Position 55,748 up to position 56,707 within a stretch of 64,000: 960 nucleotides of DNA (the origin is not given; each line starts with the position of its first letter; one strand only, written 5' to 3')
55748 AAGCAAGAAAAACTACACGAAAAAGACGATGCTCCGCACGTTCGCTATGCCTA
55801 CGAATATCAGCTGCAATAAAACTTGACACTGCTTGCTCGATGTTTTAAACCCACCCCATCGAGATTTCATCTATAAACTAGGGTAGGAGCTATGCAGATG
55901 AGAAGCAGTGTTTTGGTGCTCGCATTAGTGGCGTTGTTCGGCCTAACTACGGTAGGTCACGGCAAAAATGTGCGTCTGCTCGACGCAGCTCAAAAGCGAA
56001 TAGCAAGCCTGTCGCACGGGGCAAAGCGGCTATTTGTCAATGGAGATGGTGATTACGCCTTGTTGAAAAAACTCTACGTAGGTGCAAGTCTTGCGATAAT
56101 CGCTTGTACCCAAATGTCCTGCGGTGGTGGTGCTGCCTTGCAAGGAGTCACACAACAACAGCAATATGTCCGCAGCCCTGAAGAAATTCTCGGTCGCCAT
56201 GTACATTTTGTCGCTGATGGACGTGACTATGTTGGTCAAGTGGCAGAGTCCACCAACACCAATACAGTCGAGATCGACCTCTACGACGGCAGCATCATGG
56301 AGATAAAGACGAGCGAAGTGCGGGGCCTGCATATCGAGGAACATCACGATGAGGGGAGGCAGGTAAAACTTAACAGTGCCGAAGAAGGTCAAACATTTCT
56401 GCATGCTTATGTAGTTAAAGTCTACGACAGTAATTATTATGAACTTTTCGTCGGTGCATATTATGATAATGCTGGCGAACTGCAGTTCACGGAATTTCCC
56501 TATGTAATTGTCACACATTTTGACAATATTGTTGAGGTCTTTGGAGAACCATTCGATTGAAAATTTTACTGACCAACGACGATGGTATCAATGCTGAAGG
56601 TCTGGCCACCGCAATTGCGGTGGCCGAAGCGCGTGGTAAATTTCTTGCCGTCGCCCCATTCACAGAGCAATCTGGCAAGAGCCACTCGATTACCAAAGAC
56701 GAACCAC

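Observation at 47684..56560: Five-copy family of small secreted beta-rich proteins threaded through housekeeping operons, two copies bracketing an ABC-2 exporter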

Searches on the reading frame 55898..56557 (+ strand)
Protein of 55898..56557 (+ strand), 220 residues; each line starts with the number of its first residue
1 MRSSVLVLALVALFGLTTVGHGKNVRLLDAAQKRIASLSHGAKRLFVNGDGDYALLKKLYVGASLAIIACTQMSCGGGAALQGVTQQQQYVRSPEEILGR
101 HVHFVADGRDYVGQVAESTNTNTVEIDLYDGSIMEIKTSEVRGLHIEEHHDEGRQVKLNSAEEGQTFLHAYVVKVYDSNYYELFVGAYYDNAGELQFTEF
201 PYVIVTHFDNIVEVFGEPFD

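Call 4: search_protein_families(library=pfam, proteins=[window:55898-56557:+], max_evalue=1)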
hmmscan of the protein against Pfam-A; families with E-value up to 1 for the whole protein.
window:55898-56557:+ (220 aa): 1 family
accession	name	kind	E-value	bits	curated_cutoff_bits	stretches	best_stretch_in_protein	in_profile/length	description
PF14064.11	HmuY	-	0.1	13.2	27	1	161-202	118-157/157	HmuY protein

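Call 6: search_protein_families(library=ncbifam, proteins=[window:55898-56557:+], max_evalue=0.01)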
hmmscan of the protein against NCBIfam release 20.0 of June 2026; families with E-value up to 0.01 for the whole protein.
window:55898-56557:+ (220 aa): 0 families

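Call 7: find_homologous_proteins(query=window:55898-56557:+, max_evalue=0.001)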
Query window:55898-56557:+ (220 aa): 18 proteins with E <= 0.001 among 933 candidates.
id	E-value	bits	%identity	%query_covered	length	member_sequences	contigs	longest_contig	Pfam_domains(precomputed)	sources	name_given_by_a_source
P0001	1.9e-138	477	98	100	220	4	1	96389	-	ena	-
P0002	3.2e-103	362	73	100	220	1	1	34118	-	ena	-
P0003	7.1e-101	354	74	100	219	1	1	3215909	-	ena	-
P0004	7.5e-101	354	87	85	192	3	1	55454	-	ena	-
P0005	2.3e-99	349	71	100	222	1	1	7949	-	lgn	-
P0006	3.5e-88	313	65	93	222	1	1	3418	-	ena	-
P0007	1.1e-87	311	66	93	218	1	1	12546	-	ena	-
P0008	1.7e-86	307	63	91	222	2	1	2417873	-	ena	-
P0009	6.0e-85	302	64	100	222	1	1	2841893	-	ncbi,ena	-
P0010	2.4e-84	300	64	97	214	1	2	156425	-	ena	-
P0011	2.8e-83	297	64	92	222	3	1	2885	-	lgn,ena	-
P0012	1.1e-77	279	58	91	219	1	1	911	-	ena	-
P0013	1.1e-77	279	59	92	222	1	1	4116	-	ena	-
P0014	1.3e-67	246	54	100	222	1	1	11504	-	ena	-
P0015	1.7e-62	229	53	91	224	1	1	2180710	-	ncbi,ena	-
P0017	7.6e-52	194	49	91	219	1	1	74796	-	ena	-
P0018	5.6e-48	181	44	88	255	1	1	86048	-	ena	-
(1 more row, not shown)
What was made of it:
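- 55898..56560 (+): P5: family member (220 aa) and hub of the family. Its stop overlaps the surE start. 18 orthologues at 44-98% identity (call 7).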

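Call 9: find_related_loci(query=A2, collection=genome_contigs, flank=10000)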
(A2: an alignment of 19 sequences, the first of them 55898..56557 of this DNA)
Query A2 (220 aa) in genome_contigs; peptide patterns used: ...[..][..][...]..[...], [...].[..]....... (x = any residue, [..] = any of these).
46 stretches matched a pattern; 2 encode a relative of the query (tblastn E <= 1e-3); 2 distinct loci.
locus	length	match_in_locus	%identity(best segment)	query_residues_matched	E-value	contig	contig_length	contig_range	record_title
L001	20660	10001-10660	64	1-220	3e-93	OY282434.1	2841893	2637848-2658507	MAG: uncultured Oligoflexales bacterium genome assembly, chromosome: 1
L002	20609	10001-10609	53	20-220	4e-67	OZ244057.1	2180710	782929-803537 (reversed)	MAG: Oligoflexales bacterium isolate 1cafa77f-b81c-4af4-95b6-bd9291313caa genome assembly, chromosome: 1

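Call 24: predict_structure(alignment_id=A3)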
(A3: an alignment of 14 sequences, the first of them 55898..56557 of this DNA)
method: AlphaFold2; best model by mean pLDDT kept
length: 220 residues; sequences in the alignment: 14
mean_pLDDT: 71.6   pTM: 0.56
mean pLDDT of the five models: 71.6, 70.0, 69.8, 69.2, 68.0
residues with pLDDT >= 90: 106; 70-90: 20; 50-70: 11; < 50: 83
segments of 3 or more residues with pLDDT < 50: 1-4, 13-87
pLDDT, mean of each block of 10 residues (from residue 1): 49 45 45 44 41 40 39 40 48 89 93 91 91 93 94 93 93 96 95 93 94 73
secondary structure, 60 per line:
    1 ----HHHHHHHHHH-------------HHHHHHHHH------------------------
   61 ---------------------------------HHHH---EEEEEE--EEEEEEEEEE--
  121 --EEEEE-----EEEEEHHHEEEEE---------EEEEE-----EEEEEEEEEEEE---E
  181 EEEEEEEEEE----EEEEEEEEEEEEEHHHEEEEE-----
elements in order: H5-14 H28-36 H94-97 E101-106 E109-118 E123-127 E133-137 E141-145 E155-159 E165-176 E180-190 E195-207 E211-215
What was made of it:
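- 55898..56560 (+): AlphaFold2 model (call 24).
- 56183..56335 (+): P5 barrel 1 (residues 96-146): five strands. AlphaFold2 pLDDT about 90 or higher, strands 101-145 (call 24).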

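Call 26: search_protein_representatives(alignment_id=A3)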
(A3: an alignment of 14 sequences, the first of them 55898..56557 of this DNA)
Query: 14 sequences, 222 profile positions. Proteins with E-value up to 0.001 (for the whole library): 100; up to 1e-10: 46; up to 1e-30: 7. The best 100 are listed.
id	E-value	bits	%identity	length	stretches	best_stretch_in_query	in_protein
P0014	2.9e-97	341.0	-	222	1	1-220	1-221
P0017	7.7e-84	297.1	-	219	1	3-222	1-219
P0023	7.8e-80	284.0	-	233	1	1-222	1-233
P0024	2.0e-59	217.2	-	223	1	3-213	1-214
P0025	1.3e-50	188.4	-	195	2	3-97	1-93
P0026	1.1e-39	152.7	-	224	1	3-219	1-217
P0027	2.3e-37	145.1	-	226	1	1-220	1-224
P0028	4.3e-30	121.3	-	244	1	3-214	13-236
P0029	5.2e-29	117.8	-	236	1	56-214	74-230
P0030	2.1e-27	112.5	-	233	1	6-215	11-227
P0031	1.5e-25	106.4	-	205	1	38-213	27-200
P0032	2.3e-23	99.3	-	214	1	55-221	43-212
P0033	4.8e-22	95.0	-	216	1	1-211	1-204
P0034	3.3e-21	92.3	-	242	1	8-212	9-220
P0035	1.1e-20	90.5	-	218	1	15-211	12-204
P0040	8.8e-19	84.3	-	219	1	7-210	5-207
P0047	9.8e-16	74.4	-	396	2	143-210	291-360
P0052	9.6e-15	71.1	-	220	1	52-208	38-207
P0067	1.9e-10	57.0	-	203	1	40-221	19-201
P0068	7.2e-10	55.2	-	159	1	102-220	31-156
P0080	6.5e-08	48.8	-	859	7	83-121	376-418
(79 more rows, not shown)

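Call 29: fold_search(model_id=the predicted structure, library=pdb)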
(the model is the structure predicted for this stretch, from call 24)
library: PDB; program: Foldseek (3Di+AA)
matches with E <= 10: 1058; with E <= 0.001: 0
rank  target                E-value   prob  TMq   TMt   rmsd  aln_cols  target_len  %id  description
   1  9ckj_F                4.4e-03  1.00  0.28  0.44   7.6       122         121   15  Co-crystal structure of 53BP1 tandem Tudor domains in complex with UNC9512 (released 2024-10-30)
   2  2g3r                  5.2e-03  1.00  0.27  0.43   7.8       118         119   13  Crystal Structure of 53BP1 tandem tudor domains at 1.2 A resolution (released 2007-01-02)
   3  6my0_A                6.5e-03  1.00  0.28  0.45   7.5       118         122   14  Structure of 53BP1 Tandem Tudor domains with E1549P and D1550N mutations (released 2019-11-27)
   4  3lh0_A                7.6e-03  1.00  0.27  0.41   8.3       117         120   12  Crystal structure of the 53BP1 tandem tudor domain in complex with p53K372me2 (released 2010-03-23)
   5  5zcj_C                9.9e-03  1.00  0.27  0.43   7.5       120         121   15  Crystal structure of complex (released 2018-06-27)
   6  8u4u_A                1.2e-02  1.00  0.27  0.42   7.6       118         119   13  Crystal structure of 53BP1 tandem Tudor domain homodimer engineered with two disulfide bridges (released 2023-09-20)
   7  3h8z                  1.3e-02  0.98  0.22  0.38  10.6       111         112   21  The Crystal Structure of the Tudor Domains from FXR2 (released 2009-06-16)
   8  6ie7_C                1.3e-02  0.96  0.18  0.30  11.8       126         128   17  Crystal structure of ADCP1 tandem Agenet domain 1-2 in complex with H3K9me2 (released 2019-01-16)
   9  6my0_B                1.4e-02  0.99  0.28  0.45   7.4       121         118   15  Structure of 53BP1 Tandem Tudor domains with E1549P and D1550N mutations (released 2019-11-27)
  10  8f0w_A                1.4e-02  0.99  0.27  0.43   7.7       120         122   12  Tudor Domain of Tumor suppressor p53BP1 with MFP-5956 (released 2023-01-18)
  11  4x34_B                1.7e-02  1.00  0.28  0.46   7.4       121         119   15  Crystal structure of the 53BP1 tandem tudor domain in complex with p53K381acK382me2 (released 2015-03-04)
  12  8swj_B                2.0e-02  0.99  0.28  0.42   7.6       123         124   12  Co-crystal structure of 53BP1 tandem Tudor domains in complex with UNC8531 (released 2023-08-02)
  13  6vip_B                2.1e-02  0.99  0.28  0.45   7.4       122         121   15  TUDOR DOMAIN OF TUMOR SUPPRESSOR P53BP1 WITH MFP-6008 (released 2020-02-12)
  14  6mxz_G                2.2e-02  0.99  0.27  0.43   7.7       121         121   13  Structure of 53BP1 Tudor domains in complex with small molecule UNC3474 (released 2019-11-27)
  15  3mp6_A                2.2e-02  0.95  0.20  0.10  10.6       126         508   13  Complex Structure of Sgf29 and dimethylated H3K4 (released 2011-05-04)
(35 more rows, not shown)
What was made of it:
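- Tudor, KOW and Sm-like barrels usually bind nucleic acids or proteins inside cells (call 29).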

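Call 38: find_homologous_proteins(query=A5, max_evalue=0.001)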
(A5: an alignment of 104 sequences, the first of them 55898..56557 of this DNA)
Query A5 (104 sequences) (220 aa, profile of the alignment): 28 proteins with E <= 0.001 among 8000 candidates.
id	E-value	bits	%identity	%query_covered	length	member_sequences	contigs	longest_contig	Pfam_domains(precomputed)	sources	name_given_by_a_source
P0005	4.3e-56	208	71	100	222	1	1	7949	-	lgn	-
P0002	1.3e-55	207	73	100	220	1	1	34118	-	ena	-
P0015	2.3e-55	206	53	91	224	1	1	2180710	-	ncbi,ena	-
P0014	3.9e-55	205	54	100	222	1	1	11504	-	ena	-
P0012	8.3e-55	204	58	91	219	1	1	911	-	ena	-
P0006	3.9e-54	202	65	93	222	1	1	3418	-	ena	-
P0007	4.0e-54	202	66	93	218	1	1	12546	-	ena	-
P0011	4.1e-54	202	64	92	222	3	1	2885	-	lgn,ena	-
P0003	9.1e-53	197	74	100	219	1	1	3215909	-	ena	-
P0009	1.3e-52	197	64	100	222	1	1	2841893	-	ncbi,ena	-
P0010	2.3e-52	196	64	97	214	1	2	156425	-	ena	-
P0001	3.3e-52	195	98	100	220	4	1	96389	-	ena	-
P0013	4.2e-52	195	59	92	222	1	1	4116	-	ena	-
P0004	7.7e-51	191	87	85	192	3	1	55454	-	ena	-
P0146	1.1e-28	118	23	51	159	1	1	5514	-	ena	-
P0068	1.3e-28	118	24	66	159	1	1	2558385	-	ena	-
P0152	8.9e-25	106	26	50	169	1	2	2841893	-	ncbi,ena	-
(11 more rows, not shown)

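Call 39: find_encoding_contigs(protein=P0018, flank=10000, max_places=2)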
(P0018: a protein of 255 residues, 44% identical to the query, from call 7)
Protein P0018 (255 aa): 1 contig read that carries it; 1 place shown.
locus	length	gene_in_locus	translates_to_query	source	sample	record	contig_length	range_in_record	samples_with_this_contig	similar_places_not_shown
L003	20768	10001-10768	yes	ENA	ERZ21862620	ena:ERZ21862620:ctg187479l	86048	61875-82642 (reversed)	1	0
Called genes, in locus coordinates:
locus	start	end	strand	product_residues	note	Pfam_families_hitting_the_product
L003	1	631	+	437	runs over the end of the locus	PF01979:Amidohydro_1, PF07969:Amidohydro_3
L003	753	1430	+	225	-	-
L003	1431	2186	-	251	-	PF07238:PilZ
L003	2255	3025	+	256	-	PF01479:S4 (weak), PF01728:FtsJ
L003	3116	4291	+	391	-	-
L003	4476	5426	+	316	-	PF00710:Asparaginase, PF17763:Asparaginase_C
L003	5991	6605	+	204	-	-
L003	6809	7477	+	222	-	-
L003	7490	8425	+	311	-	PF00005:ABC_tran, PF13304:AAA_21 (weak)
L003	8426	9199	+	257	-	PF01061:ABC2_membrane, PF12698:ABC2_membrane_3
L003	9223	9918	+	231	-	-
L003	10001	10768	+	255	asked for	-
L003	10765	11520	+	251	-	PF01975:SurE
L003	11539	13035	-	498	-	PF00370:FGGY_N, PF02782:FGGY_C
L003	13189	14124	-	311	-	-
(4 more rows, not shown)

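Call 40: find_encoding_contigs(protein=P0017, flank=10000, max_places=2)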
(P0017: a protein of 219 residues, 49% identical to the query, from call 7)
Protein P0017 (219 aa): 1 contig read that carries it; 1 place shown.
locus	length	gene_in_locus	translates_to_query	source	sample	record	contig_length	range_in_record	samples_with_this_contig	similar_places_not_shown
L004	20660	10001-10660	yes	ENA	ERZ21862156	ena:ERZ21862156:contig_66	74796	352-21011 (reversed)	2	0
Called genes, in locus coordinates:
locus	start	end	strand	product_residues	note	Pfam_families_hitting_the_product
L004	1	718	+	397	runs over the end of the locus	PF01385:OrfB_IS605, PF07282:Cas12f1-like_TNB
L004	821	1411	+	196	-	PF13338:AbiEi_4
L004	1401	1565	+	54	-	-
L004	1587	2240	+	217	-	PF08843:AbiEii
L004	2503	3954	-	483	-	PF01406:tRNA-synt_1e, PF09334:tRNA-synt_1g (weak), PF00133:tRNA-synt_1, PF09190:DALR_2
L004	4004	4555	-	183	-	-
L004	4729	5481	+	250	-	PF01145:Band_7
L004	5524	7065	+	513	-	PF01979:Amidohydro_1, PF07969:Amidohydro_3 (weak), PF13382:Adenine_deam_C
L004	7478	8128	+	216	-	-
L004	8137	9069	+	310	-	PF00005:ABC_tran, PF13304:AAA_21 (weak)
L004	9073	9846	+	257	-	PF01061:ABC2_membrane, PF12698:ABC2_membrane_3 (weak)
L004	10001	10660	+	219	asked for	-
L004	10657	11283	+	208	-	PF01975:SurE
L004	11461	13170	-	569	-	PF00351:Biopterin_H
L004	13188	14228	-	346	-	PF14696:Glyoxalase_5, PF13669:Glyoxalase_4 (faint), PF00903:Glyoxalase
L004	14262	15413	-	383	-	PF20510:HgmA_N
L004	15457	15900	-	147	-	-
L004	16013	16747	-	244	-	-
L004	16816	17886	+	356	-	-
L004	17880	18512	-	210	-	PF02798:GST_N, PF13417:GST_N_3, PF13409:GST_N_2, PF13410:GST_C_2 (weak)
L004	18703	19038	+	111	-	PF07726:AAA_3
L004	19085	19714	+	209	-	PF07726:AAA_3, PF17863:AAA_lid_2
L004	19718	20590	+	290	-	PF01882:DUF58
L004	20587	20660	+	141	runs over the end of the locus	?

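Call 41: find_encoding_contigs(protein=P0068, flank=8000, max_places=2)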
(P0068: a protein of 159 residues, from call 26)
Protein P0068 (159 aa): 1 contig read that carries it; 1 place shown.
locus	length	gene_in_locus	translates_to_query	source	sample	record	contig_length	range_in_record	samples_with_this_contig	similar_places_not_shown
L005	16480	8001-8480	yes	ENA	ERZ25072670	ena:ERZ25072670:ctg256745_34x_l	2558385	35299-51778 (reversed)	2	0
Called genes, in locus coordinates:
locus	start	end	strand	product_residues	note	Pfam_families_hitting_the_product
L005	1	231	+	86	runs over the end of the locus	-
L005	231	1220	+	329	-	-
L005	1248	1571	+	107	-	PF02617:ClpS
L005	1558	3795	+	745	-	PF02861:Clp_N, PF00004:AAA, PF17871:AAA_lid_9, PF00158:Sigma54_activat (weak), PF07724:AAA_2, PF07728:AAA_5, PF00004:AAA, PF10431:ClpB_D2-small, +5 more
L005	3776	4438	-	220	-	PF01641:SelR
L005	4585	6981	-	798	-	-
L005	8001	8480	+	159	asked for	-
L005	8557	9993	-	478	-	PF00474:SSF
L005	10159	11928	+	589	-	PF07969:Amidohydro_3 (faint), PF01979:Amidohydro_1, PF13382:Adenine_deam_C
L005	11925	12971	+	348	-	PF02775:TPP_enzyme_C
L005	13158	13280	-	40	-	-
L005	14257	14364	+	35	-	-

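Call 42: find_encoding_contigs(protein=P0152, flank=8000, max_places=2)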
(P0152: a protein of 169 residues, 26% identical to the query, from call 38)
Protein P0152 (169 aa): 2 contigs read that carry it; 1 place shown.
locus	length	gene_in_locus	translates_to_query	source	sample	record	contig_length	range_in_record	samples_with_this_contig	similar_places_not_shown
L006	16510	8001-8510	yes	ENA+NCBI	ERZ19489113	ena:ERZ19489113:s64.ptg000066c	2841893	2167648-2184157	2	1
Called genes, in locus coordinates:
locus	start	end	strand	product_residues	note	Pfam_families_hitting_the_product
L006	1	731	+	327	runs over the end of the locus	PF08240:ADH_N, PF00107:ADH_zinc_N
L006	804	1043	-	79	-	-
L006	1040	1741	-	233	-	PF04012:PspA_IM30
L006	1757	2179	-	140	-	PF22550:CesT_Tir_1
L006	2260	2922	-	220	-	PF00117:GATase, PF07722:Peptidase_C26 (weak)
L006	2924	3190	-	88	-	-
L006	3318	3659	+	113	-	PF11969:DcpS_C, PF01230:HIT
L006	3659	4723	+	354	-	PF20511:PMI_typeI_cat (weak)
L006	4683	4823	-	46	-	-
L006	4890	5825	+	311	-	PF03462:PCRF, PF00472:RF-1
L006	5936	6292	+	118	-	-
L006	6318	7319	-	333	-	-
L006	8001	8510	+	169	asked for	-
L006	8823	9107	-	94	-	-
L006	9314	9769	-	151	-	-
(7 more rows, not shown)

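Call 43: search_protein_families(library=pfam, alignment_id=A5, max_evalue=0.01)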
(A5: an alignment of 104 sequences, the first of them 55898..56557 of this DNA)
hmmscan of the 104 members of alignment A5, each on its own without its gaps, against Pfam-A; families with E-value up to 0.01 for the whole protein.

A. member 1, window:55898-56557:+ (220 aa): 0 families

B. families by the number of members that match (of 104 scanned): 2 families
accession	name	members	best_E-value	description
PF17115.11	Toast_rack_N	1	0.00078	N-terminal domain of toast_rack, DUF2154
PF09108.16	Xol-1_N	1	0.001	Switch protein XOL-1, N-terminal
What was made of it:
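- On Tudor/Agenet/chromo-barrel ('Royal') superfamily: No Tudor, Agenet or chromo Pfam hit for the five proteins at E up to 1 (call 4), nor for 104 family members at E up to 0.01 (call 43).
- On ESPR (extended signal peptide region): No Pfam hit of that kind (calls 4, 43).
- Closest known: Bacterial SH3b-type domains in envelope proteins. Different: No match to any SH3 Pfam model (calls 4, 43).
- No sequence similarity to any Tudor, Agenet or chromo Pfam model (calls 4, 43).
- Tried and rejected: None of 104 family members has a meaningful Pfam hit (call 43).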

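Call 44: search_solved_structures(query=A3, max_evalue=10)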
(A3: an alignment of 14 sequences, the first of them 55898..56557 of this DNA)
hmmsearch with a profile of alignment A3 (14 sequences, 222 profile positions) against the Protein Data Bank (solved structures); distinct sequences matched with E-value up to 10: 0.
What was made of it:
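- On Tudor/Agenet/chromo-barrel ('Royal') superfamily: The profile finds nothing among PDB sequences at E up to 10 (call 44).
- Closest known: Tandem Tudor/Agenet domains of the 'Royal' superfamily. Different: No detectable sequence relationship (calls 4, 43, 44).
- Tried and rejected: The family profile found nothing among PDB sequences (call 44).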

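Call 60: find_encoding_contigs(protein=P0032, flank=8000, max_places=2)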
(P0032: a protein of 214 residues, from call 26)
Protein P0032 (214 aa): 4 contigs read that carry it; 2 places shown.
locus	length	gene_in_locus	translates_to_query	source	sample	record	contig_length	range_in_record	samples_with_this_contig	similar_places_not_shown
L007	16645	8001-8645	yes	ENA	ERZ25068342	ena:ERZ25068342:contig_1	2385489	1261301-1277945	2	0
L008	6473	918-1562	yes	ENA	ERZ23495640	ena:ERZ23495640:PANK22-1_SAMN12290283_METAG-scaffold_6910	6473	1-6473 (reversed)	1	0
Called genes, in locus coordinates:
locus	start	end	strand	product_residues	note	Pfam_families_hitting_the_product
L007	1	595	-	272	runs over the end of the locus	-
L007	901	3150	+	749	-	-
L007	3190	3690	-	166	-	PF00565:SNase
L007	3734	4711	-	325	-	-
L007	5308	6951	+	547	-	PF00282:Pyridoxal_deC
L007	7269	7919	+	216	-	-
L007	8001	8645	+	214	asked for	-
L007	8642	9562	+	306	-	PF00005:ABC_tran, PF13304:AAA_21 (faint)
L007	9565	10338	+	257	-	PF01061:ABC2_membrane, PF12698:ABC2_membrane_3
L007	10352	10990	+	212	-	-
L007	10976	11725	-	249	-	-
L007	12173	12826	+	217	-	-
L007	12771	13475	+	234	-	-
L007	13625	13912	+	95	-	-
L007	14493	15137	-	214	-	PF13180:PDZ_2 (weak)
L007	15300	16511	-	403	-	PF00202:Aminotran_3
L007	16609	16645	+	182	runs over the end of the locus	-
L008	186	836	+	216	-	-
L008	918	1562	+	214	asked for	-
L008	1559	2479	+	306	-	PF00005:ABC_tran, PF13304:AAA_21 (faint)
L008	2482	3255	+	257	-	PF01061:ABC2_membrane, PF12698:ABC2_membrane_3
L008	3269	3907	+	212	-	-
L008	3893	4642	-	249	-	-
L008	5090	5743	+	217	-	-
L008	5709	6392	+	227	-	-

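Call 62: find_encoding_contigs(protein=P0067, flank=7000, max_places=2)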
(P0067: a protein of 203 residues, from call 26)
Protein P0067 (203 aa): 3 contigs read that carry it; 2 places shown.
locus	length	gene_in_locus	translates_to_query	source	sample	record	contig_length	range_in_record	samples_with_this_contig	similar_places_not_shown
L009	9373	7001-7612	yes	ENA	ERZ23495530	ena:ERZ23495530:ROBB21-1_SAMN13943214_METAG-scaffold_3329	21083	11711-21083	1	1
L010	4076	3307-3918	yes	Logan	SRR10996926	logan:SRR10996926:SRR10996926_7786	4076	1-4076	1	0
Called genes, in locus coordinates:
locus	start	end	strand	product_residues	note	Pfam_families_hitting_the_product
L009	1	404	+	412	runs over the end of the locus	PF00368:HMG-CoA_red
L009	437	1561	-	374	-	PF01266:DAO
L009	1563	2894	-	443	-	PF01336:tRNA_anti-codon, PF00152:tRNA-synt_2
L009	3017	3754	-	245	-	PF02616:SMC_ScpA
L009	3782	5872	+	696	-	PF04443:LuxE (faint)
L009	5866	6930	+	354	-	PF02547:Queuosine_synth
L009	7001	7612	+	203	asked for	-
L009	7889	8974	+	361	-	PF04313:HSDR_N (faint), PF13588:HSDR_N_2 (weak), PF18755:RAMA, PF14267:DUF4357 (weak)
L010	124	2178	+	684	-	PF04443:LuxE (faint)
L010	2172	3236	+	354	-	PF02547:Queuosine_synth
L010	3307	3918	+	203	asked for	-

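Call 63: find_encoding_contigs(protein=P0034, flank=7000, max_places=2)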
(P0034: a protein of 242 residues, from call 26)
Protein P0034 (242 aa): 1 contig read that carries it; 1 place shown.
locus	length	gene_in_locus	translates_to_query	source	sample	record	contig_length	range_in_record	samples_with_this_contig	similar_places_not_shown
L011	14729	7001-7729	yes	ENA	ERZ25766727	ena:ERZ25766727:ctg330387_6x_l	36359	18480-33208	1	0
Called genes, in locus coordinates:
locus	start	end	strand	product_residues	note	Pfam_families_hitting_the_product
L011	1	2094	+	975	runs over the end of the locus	PF08479:POTRA_2 (faint), PF07244:POTRA, PF01103:Omp85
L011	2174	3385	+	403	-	PF12710:HAD (faint)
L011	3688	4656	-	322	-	PF13737:DDE_Tnp_1_5, PF01609:DDE_Tnp_1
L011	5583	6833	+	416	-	-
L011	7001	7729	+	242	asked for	-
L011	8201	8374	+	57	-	-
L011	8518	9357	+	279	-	-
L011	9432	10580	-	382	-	PF00023:Ank (faint), PF12796:Ank_2 (weak), PF13606:Ank_3 (faint), PF13857:Ank_5, PF13637:Ank_4, PF12796:Ank_2, PF13857:Ank_5 (weak), PF12796:Ank_2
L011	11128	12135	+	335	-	-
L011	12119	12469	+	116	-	-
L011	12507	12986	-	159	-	PF15919:HicB_lk_antitox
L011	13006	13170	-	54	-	PF07927:HicA_toxin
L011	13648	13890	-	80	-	-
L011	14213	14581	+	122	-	-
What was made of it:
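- Related genomes carry an ankyrin protein and a CesT-type chaperone (calls 42, 63).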

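Call 71: find_encoding_contigs(protein=P0040, flank=6000, max_places=2)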
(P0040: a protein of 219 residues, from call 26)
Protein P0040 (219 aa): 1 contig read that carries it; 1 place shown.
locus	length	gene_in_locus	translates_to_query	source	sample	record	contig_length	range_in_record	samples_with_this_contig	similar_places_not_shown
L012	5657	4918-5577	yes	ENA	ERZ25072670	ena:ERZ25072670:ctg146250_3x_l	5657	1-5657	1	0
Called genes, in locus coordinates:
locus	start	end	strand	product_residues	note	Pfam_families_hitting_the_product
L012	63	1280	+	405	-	PF13173:AAA_14, PF13635:DUF4143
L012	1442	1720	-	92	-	PF13087:AAA_12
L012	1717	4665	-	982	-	PF13482:RNase_H_2, PF13086:AAA_11 (faint), PF13245:AAA_19, PF13604:AAA_30, PF13087:AAA_12 (weak)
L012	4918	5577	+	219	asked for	-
